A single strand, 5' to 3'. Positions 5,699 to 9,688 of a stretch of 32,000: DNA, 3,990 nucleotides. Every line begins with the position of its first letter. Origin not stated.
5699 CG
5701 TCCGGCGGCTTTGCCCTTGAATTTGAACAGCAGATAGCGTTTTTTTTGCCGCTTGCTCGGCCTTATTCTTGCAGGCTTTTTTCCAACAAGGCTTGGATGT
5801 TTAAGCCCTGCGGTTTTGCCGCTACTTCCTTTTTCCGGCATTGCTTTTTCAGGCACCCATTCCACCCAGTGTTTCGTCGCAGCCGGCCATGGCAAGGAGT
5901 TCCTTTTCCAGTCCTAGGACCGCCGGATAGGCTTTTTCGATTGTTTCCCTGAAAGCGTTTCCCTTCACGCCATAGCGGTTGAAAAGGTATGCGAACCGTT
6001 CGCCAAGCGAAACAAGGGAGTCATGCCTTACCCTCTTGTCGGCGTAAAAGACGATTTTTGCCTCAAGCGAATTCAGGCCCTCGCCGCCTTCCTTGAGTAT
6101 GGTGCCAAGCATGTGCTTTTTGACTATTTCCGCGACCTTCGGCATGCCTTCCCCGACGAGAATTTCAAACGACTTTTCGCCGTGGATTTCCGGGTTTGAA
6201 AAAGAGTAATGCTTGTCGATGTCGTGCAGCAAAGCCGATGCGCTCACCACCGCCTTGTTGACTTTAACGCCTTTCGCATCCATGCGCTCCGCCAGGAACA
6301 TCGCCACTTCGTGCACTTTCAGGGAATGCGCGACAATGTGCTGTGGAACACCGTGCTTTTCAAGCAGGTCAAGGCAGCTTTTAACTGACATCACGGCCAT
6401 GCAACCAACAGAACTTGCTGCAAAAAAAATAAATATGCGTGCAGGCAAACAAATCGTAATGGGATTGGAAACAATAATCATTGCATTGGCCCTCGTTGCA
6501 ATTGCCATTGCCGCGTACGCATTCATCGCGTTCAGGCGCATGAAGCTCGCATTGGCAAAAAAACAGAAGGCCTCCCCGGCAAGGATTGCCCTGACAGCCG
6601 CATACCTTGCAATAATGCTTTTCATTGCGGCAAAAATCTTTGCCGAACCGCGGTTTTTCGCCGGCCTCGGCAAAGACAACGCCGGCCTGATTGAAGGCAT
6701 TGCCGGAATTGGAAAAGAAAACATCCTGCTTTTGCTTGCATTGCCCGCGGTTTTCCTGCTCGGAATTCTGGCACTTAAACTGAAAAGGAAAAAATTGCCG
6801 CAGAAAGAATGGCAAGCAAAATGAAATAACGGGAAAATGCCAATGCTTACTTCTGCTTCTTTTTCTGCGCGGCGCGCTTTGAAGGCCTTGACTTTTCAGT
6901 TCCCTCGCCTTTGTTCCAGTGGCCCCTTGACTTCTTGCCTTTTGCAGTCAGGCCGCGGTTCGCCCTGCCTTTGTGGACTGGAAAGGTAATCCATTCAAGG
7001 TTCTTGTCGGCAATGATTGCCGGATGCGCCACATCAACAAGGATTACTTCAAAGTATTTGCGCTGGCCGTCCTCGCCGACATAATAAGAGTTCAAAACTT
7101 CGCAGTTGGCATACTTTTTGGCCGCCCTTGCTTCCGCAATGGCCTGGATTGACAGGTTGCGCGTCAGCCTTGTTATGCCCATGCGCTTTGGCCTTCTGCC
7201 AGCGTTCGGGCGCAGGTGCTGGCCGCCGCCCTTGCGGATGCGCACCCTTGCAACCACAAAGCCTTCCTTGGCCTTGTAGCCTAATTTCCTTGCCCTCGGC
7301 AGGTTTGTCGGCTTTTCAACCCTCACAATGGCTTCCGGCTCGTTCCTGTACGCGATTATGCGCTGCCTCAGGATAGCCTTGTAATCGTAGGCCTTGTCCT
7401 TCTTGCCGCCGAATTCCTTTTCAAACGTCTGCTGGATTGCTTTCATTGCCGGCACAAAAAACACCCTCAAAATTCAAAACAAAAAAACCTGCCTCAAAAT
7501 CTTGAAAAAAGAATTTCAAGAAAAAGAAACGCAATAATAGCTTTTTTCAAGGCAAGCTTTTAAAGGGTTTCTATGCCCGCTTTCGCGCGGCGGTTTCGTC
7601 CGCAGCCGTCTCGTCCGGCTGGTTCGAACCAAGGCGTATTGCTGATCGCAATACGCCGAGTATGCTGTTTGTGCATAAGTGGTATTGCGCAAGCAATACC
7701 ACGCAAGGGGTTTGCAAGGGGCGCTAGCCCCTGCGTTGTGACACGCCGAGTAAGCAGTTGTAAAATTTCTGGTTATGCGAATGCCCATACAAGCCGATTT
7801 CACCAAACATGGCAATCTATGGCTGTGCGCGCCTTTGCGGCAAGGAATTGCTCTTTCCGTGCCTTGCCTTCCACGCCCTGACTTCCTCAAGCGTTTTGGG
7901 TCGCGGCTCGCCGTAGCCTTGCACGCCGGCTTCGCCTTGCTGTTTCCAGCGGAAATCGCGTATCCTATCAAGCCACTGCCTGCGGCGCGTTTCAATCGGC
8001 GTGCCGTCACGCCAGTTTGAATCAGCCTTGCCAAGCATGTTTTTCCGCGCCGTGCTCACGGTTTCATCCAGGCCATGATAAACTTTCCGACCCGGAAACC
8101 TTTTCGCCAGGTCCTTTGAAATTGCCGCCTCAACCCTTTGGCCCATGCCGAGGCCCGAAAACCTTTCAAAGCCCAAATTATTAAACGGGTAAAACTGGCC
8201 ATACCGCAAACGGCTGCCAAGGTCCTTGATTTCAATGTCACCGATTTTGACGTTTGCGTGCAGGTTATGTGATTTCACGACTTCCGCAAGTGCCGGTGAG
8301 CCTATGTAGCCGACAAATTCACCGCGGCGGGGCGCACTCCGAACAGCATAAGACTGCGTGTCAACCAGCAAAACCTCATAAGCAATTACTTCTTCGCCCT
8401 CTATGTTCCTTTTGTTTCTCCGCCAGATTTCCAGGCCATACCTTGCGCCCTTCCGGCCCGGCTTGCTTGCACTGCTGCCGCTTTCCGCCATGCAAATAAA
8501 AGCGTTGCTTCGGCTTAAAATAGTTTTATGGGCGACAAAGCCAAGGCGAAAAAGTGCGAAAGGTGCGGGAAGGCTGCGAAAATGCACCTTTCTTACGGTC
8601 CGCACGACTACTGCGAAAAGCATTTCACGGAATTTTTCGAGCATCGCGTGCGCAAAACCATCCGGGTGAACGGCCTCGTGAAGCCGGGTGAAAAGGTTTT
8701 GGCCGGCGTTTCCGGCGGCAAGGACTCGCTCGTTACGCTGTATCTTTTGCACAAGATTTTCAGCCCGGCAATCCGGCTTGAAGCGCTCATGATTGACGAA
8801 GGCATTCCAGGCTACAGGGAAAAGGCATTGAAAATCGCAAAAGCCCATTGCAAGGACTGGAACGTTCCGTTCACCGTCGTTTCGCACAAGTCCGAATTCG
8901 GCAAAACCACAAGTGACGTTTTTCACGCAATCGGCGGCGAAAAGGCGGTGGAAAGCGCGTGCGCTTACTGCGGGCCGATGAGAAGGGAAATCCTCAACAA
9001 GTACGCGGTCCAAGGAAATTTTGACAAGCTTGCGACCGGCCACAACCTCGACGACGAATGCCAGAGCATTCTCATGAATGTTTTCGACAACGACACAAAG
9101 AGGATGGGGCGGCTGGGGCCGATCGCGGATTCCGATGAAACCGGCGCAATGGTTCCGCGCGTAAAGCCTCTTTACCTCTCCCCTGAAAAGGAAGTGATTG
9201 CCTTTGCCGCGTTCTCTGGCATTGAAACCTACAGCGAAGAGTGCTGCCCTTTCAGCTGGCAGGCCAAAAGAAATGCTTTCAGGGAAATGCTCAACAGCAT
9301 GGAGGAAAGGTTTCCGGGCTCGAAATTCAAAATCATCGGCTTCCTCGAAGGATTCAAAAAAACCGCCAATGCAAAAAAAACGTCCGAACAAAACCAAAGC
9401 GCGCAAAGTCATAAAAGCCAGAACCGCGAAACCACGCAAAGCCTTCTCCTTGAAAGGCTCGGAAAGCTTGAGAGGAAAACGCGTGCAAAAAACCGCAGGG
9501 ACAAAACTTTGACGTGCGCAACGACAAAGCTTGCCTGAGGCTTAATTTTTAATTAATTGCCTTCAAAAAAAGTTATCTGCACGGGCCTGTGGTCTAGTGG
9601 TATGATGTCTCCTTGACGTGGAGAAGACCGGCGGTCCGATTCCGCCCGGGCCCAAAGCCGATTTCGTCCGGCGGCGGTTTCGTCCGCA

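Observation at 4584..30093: Modular REP-like repeat family: invariant ACGAAA-loop hairpin with covarying stems, at 7 intergenic loci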

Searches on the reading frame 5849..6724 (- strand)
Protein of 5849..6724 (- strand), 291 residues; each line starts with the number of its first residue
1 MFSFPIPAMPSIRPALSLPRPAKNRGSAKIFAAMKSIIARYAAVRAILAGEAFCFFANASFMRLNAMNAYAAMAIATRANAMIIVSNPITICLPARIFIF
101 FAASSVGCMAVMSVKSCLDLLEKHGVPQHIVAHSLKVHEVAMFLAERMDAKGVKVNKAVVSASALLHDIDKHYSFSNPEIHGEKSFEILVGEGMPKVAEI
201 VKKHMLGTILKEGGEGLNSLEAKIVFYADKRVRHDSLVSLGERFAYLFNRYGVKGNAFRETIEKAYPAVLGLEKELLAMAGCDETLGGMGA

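Call 14: search_protein_families(library=pfam, proteins=[window:5849-6724:-])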
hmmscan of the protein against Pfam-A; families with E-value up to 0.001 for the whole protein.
window:5849-6724:- (291 aa): 1 family
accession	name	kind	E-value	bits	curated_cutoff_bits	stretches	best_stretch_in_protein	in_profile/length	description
PF01966.28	HD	-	8.7e-10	39.3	22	1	132-230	3-112/116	HD domain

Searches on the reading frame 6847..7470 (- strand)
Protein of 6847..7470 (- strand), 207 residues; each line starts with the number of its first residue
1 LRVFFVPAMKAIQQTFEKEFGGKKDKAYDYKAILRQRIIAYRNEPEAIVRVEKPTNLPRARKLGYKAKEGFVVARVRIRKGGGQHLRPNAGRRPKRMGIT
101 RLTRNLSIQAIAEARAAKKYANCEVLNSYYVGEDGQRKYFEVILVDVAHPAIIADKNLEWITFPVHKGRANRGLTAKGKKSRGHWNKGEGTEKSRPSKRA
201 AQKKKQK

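Call 14: search_protein_families(library=pfam, proteins=[window:6847-7470:-])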
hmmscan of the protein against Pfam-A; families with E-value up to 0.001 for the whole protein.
window:6847-7470:- (207 aa): 1 family
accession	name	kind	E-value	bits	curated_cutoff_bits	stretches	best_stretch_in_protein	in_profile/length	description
PF00827.22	Ribosomal_L15e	-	1.3e-66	224.4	27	1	23-200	11-190/191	Ribosomal L15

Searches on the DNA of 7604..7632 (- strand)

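Call 76: build_rna_model(alignment_id=A4, structure=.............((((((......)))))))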
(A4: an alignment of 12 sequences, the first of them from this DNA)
Model R1 built from alignment A4 (12 sequences, 31 columns); structure: as given.
model positions 31; base pairs 6; branch points 0; effective number of sequences 12; information 1.146 bits per position. Calibrated on 0.2 Mb of random sequence (short: E-values are rough).
structure used (alignment columns):
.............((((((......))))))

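Call 77: search_with_rna_model(model_id=R1, sources=[window, L065, L084, L216, L218, L083, L207, L208, L209, L210, L211, L221, L215], max_evalue=10, filters=off)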
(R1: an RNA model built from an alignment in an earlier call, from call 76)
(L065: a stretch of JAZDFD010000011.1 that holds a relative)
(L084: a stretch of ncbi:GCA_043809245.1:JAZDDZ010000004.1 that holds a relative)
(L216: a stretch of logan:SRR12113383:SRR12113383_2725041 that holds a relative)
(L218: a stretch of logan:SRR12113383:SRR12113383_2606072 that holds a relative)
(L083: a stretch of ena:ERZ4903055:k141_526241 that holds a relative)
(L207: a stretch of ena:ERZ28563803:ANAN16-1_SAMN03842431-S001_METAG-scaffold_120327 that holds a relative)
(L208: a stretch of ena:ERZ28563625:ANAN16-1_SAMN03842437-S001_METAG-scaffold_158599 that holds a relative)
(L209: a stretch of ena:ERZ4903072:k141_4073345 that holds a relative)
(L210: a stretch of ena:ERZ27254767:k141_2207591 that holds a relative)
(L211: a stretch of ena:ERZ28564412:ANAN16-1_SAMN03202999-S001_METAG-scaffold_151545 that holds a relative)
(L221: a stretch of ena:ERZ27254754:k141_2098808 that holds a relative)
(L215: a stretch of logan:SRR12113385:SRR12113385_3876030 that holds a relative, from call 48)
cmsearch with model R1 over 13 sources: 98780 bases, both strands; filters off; matches with E-value up to 10: 31.
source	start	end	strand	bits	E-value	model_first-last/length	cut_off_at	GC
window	25843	25873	+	47.4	1.3e-07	1-31/31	no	0.68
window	11398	11428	+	46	2.5e-07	1-31/31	no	0.61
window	30063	30093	+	45.6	3.2e-07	1-31/31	no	0.65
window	28093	28123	+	42.9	1.1e-06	1-31/31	no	0.74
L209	1752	1782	-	42.8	1.2e-06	1-31/31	no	0.77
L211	1212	1242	-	42.8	1.2e-06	1-31/31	no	0.77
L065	2788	2818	+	42.5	1.4e-06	1-31/31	no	0.61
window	4608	4638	+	42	1.7e-06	1-31/31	no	0.74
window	7604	7633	-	37.7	1.3e-05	1-31/31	no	0.63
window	9688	9717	-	37.6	1.3e-05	1-31/31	no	0.63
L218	7730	7759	-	36.1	2.7e-05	2-31/31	no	0.63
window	11487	11517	+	34.6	5.3e-05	1-31/31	no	0.68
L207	3358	3387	-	33.2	0.00011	1-31/31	no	0.6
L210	627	656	-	33.2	0.00011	1-31/31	no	0.6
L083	9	35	+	26.9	0.002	1-31/31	no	0.63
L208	2423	2448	-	19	0.084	1-31/31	no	0.69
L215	1932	1947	-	16.9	0.22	15-30/31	no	0.69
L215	1949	1962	-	15.4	0.45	16-29/31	no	0.71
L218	6911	6946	-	10.9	3.6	1-31/31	no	0.69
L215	1153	1176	-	8.9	9.3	1-31/31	no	0.54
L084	2056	2095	+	8.9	9.4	1-31/31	no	0.68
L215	1965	1976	-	8.8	9.8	17-28/31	no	0.75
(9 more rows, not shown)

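Call 80: search_with_rna_model(model_id=R1, sources=[L222, L223, L065], max_evalue=10, filters=off)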
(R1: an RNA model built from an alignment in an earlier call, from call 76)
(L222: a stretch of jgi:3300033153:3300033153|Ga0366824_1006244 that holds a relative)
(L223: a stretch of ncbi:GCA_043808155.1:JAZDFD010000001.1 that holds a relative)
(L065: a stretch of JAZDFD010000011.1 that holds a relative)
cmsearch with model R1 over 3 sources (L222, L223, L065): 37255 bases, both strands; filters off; matches with E-value up to 10: 4.
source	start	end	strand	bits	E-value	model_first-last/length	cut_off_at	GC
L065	2788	2818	+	42.5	5.1e-07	1-31/31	no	0.61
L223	7134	7164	-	20.5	0.016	1-31/31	no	0.74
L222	3845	3861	+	7.5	6.9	1-31/31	no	0.59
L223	2064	2081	-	7.2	8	1-31/31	no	0.72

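Call 99: search_with_rna_model(model_id=R1, sources=[L224, L225], max_evalue=10, filters=off)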
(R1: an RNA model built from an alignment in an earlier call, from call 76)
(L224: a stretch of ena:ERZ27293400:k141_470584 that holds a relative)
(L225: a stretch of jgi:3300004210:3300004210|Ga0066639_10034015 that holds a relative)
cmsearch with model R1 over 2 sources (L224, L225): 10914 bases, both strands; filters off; matches with E-value up to 10: 9.
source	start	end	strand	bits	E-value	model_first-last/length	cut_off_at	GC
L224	1570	1600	-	28.9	8.7e-05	1-31/31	no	0.74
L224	1039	1066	+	9.3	0.87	1-31/31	no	0.5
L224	4985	5005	-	7.5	2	1-31/31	no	0.52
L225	1620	1640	-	7.5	2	1-31/31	no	0.52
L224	459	487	+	5.3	5.7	1-31/31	no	0.62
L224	4392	4416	+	5.2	6.1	1-31/31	no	0.68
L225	1027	1051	+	5.2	6.1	1-31/31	no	0.68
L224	6420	6445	+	4.8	7.1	1-31/31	no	0.38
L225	3055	3080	+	4.8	7.1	1-31/31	no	0.38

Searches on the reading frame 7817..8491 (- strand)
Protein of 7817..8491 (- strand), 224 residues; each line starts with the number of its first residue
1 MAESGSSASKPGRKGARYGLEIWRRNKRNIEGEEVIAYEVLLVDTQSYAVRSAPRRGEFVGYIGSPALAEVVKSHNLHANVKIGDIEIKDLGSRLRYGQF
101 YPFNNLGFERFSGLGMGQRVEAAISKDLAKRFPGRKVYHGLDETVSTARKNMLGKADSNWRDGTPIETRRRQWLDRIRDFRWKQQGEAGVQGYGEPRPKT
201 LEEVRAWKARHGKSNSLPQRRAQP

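Call 57: search_protein_families(library=pfam, proteins=[window:7817-8491:-], max_evalue=0.1)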
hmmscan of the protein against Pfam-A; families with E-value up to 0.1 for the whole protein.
window:7817-8491:- (224 aa): 0 families

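Call 90: search_protein_families(library=ncbifam, proteins=[window:7817-8491:-], max_evalue=0.01)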
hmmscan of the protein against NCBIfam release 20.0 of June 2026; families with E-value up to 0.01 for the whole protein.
window:7817-8491:- (224 aa): 0 families

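Call 91: search_solved_structures(query=window:7817-8491:-, max_evalue=1)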
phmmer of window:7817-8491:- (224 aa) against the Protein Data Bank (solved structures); distinct sequences matched with E-value up to 1: 3.
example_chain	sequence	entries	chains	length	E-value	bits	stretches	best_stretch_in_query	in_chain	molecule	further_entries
9iy3_A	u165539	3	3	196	0.29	14.3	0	102-142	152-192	GCN5-related N-acetyltransferase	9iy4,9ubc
1gzu_A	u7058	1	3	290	0.68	13.1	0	37-80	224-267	NICOTINAMIDE MONONUCLEOTIDE ADENYLYL TRANSFERASE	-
1kqn_A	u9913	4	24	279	0.76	12.9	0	37-80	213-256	NICOTINAMIDE MONONUCLEOTIDE ADENYLYL TRANSFERASE | Nicotinamide/nicotinic acid mononucleotide adenylyltransferase 1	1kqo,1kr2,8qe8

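Call 98: predict_structure(protein=window:7817-8491:-)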
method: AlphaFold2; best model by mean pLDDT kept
length: 224 residues; sequences in the alignment: 1
mean_pLDDT: 38.9   pTM: 0.23
mean pLDDT of the five models: 38.9, 36.2, 35.6, 35.2, 33.9
residues with pLDDT >= 90: 0; 70-90: 8; 50-70: 23; < 50: 193
segments of 3 or more residues with pLDDT < 50: 1-164, 166-170, 172-182, 214-220, 222-224
pLDDT, mean of each block of 10 residues (from residue 1): 36 37 42 41 34 24 30 32 30 29 24 31 39 33 31 38 46 45 50 65 68 50 43
secondary structure, 60 per line:
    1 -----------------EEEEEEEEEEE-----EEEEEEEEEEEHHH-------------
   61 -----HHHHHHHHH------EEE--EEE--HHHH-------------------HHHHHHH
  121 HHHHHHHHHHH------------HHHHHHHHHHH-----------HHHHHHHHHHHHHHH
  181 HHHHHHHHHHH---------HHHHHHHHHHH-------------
elements in order: E18-28 E34-44 H66-74 E81-83 E86-88 H91-94 H114-131 H144-154 H166-191 H201-211

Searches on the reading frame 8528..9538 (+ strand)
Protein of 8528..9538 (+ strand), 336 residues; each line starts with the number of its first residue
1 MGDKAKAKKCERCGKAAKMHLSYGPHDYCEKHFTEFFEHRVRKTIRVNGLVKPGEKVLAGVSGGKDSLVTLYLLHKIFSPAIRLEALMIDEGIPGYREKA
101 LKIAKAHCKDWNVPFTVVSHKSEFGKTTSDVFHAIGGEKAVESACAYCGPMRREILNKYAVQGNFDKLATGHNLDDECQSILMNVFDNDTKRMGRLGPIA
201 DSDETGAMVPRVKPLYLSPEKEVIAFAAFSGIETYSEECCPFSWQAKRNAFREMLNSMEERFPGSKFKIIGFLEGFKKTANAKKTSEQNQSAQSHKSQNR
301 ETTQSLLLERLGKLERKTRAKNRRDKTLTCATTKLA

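Call 48: find_encoding_contigs(protein=window:8528-9538:+, flank=10000, max_places=10)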
Protein window:8528-9538:+ (336 aa): 2 contigs read that carry it; 1 place shown.
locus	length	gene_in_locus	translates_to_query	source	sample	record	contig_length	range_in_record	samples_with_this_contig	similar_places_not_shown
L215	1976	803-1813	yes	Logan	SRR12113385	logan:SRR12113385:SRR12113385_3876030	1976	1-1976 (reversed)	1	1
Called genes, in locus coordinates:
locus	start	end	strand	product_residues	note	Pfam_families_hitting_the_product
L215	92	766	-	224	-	-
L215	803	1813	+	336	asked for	PF01171:ATP_bind_3, PF03054:tRNA_Me_trans (weak)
